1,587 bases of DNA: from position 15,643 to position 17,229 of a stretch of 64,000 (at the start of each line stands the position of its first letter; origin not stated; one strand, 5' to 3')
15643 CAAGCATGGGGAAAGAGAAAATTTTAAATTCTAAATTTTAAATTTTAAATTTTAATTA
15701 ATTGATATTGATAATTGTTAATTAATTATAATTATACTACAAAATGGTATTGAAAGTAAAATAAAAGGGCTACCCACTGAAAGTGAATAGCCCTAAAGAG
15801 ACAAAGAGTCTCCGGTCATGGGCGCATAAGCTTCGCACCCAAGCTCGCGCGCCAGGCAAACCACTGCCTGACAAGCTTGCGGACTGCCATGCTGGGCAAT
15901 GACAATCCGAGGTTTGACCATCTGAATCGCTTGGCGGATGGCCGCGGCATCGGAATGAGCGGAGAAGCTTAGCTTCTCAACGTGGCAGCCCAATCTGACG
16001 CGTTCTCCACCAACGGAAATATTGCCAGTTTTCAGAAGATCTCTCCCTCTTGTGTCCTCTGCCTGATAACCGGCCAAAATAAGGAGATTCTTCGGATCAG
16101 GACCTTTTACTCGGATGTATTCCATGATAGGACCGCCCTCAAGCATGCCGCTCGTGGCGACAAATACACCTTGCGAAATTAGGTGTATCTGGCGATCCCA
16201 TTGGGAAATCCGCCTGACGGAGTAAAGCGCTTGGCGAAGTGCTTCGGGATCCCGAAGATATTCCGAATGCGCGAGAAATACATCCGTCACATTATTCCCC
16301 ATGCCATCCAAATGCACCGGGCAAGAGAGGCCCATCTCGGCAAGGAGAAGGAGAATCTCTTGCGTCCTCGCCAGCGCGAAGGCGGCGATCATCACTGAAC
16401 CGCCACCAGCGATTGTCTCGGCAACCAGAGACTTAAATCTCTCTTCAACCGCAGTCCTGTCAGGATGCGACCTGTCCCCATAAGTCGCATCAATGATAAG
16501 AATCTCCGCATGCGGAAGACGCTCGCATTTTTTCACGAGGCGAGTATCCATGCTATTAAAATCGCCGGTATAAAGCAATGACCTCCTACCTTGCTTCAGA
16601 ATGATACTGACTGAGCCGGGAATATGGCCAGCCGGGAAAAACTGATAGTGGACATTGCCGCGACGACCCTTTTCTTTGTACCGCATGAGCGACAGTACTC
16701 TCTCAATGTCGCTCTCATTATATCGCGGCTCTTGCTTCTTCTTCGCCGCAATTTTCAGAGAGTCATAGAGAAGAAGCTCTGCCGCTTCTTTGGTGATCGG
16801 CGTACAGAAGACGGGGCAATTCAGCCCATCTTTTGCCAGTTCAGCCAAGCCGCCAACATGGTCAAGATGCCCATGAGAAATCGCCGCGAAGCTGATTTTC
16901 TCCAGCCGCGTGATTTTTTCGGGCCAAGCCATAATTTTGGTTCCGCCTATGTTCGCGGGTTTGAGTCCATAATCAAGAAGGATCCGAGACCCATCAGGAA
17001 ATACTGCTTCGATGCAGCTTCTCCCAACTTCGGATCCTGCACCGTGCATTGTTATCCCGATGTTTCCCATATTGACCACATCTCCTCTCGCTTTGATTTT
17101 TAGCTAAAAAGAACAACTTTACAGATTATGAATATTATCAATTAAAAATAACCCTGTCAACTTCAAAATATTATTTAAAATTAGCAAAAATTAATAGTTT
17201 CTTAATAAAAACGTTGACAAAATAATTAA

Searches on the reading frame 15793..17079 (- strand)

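Call 35: search_protein_families(library=pfam, proteins=[window:15793-17079:-], max_evalue=0.001)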
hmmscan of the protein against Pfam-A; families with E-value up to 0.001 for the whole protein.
window:15793-17079:- (428 aa): 5 families
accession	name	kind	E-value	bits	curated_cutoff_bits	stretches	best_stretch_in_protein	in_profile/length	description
PF10996.14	Beta-Casp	-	1.8e-18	67.7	27.7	1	239-348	1-120/120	Beta-Casp domain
PF12706.13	Lactamase_B_2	-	6.1e-10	39.5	27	1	52-204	20-171/200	Beta-lactamase superfamily domain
PF07521.17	RMMBL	-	6.6e-10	39.3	21.6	1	361-420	2-63/63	Zn-dependent metallo-hydrolase RNA specificity domain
PF00753.33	Lactamase_B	-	5e-08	33.6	22.7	1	59-175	41-151/196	Metallo-beta-lactamase superfamily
PF16661.11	Lactamase_B_6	-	3.7e-07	30.1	27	1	29-185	5-173/193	Metallo-beta-lactamase superfamily domain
